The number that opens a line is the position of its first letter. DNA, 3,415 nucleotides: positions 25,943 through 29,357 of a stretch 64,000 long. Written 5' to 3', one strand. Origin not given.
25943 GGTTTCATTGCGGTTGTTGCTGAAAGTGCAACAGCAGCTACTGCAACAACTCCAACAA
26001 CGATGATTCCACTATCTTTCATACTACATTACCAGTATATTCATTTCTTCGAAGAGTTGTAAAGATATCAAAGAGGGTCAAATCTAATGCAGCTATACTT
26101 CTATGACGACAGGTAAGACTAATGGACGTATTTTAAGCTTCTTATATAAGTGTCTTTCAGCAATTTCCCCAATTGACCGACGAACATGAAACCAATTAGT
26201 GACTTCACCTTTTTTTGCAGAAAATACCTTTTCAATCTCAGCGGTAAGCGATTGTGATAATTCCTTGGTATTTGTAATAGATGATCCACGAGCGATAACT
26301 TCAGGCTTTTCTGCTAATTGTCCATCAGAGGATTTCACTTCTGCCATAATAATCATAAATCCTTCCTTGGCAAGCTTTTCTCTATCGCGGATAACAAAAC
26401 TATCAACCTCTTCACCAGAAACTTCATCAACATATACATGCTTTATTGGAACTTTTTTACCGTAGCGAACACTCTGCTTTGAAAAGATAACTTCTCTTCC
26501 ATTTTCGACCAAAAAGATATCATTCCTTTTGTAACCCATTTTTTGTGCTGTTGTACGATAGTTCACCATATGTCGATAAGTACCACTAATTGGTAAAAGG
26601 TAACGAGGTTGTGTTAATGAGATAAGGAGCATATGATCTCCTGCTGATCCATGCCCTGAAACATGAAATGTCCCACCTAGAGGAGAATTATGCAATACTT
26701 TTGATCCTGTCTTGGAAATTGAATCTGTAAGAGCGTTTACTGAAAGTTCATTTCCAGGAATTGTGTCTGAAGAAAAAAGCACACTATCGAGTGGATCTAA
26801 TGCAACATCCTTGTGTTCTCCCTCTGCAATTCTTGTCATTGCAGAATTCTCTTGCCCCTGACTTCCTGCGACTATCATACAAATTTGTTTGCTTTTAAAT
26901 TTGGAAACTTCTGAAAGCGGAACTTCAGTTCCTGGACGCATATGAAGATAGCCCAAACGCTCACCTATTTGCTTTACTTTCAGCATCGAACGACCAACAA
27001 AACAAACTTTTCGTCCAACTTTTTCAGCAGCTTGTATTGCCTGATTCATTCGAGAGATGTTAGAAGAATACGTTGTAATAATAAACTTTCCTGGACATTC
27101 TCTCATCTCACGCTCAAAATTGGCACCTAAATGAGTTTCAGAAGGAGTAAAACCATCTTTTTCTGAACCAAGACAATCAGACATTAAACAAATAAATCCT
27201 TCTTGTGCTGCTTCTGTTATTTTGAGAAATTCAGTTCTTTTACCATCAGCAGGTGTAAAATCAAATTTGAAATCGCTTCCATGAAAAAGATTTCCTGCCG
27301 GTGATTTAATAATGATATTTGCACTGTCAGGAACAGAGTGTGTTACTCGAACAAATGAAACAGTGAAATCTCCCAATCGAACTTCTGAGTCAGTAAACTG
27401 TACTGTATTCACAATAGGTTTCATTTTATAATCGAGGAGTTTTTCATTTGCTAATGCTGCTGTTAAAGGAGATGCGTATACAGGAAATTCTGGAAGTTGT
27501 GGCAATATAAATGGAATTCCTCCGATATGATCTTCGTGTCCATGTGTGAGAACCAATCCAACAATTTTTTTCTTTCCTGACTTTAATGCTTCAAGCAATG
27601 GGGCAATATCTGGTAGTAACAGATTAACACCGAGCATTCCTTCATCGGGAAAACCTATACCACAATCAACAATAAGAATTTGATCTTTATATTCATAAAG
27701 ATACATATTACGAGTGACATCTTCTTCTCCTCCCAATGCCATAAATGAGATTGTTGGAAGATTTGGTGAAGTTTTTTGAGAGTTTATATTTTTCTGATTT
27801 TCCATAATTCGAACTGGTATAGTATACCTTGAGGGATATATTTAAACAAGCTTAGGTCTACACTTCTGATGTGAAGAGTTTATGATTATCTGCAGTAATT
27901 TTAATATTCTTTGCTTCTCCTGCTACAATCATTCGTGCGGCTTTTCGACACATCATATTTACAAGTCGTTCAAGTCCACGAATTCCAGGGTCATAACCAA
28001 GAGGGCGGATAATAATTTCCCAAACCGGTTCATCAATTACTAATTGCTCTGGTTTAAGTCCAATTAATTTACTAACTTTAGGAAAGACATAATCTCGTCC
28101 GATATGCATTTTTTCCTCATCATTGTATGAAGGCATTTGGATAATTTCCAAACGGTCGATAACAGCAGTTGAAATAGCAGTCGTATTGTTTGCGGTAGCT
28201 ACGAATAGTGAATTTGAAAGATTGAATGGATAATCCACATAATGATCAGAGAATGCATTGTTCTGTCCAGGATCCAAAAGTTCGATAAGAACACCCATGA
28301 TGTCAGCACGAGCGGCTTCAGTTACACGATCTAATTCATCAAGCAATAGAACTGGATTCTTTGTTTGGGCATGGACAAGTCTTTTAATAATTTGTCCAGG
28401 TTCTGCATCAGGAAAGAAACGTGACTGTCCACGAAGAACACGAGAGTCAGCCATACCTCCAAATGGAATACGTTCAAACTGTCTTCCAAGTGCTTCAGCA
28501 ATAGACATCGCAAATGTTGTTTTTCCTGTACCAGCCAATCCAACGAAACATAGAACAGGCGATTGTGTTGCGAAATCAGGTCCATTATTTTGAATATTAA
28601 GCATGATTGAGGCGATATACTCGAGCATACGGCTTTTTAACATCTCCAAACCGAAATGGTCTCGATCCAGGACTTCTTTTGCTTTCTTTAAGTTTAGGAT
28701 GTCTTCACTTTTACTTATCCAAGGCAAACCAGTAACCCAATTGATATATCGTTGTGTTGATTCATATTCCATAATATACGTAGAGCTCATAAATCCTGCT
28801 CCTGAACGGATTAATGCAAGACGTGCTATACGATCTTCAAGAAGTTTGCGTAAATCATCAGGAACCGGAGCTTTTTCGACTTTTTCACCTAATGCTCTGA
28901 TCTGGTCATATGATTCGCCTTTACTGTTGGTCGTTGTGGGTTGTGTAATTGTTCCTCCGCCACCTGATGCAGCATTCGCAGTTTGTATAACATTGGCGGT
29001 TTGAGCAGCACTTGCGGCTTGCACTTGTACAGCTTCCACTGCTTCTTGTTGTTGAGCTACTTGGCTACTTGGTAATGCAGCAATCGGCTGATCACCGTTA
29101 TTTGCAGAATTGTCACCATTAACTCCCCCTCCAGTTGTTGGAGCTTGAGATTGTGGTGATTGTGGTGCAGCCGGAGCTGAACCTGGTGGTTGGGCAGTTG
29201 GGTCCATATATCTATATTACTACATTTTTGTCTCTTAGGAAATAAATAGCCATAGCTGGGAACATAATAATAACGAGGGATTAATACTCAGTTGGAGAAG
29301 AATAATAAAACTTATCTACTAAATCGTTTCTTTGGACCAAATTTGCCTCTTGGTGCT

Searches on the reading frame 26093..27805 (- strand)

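Call 30: search_protein_families(library=pfam, proteins=[window:26093-27805:-], max_evalue=0.0001)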
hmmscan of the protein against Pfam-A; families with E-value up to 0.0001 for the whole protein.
window:26093-27805:- (570 aa): 5 families
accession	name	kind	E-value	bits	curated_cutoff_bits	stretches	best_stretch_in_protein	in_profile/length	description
PF22505.1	RNase_J_b_CASP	-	2.2e-39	134.6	27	1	239-362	2-125/126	Ribonuclease J, beta-CASP domain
PF17770.6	RNase_J_C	-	2.2e-16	61.1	23.8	1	471-570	1-102/102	Ribonuclease J C-terminal domain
PF00753.33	Lactamase_B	-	2.3e-12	47.7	22.7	1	32-156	6-127/196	Metallo-beta-lactamase superfamily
PF12706.13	Lactamase_B_2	-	1.2e-10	41.8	27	1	46-180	5-144/200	Beta-lactamase superfamily domain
PF07521.17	RMMBL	-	1.2e-05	25.6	21.6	0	380-425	11-58/63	Zn-dependent metallo-hydrolase RNA specificity domain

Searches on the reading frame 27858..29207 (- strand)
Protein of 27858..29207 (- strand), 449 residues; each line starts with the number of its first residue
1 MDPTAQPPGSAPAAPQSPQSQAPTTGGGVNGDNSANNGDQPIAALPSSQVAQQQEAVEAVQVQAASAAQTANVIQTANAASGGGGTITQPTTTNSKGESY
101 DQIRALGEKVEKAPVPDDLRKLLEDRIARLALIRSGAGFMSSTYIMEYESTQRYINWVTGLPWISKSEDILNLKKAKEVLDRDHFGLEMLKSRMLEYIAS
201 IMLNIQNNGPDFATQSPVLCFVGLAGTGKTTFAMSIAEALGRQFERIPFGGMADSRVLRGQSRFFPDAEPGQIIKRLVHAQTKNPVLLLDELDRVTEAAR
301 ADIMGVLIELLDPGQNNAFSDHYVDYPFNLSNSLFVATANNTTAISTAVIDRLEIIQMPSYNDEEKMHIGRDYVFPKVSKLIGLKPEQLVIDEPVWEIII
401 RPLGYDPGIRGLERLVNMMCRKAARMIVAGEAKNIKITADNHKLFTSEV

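Call 30: search_protein_families(library=pfam, proteins=[window:27858-29207:-], max_evalue=0.0001)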
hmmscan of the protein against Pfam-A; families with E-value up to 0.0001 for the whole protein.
window:27858-29207:- (449 aa): 3 families
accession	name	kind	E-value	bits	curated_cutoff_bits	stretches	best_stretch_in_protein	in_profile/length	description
PF00004.35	AAA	-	2e-16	61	21.2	1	219-357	1-127/131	ATPase family associated with various cellular activities (AAA)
PF22667.2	Lon_lid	-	1.9e-09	37.4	27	1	383-433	4-55/57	Lon protease AAA+ ATPase lid domain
PF07728.20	AAA_5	-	1.3e-06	28.9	22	1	219-346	2-132/139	AAA domain (dynein-related subfamily)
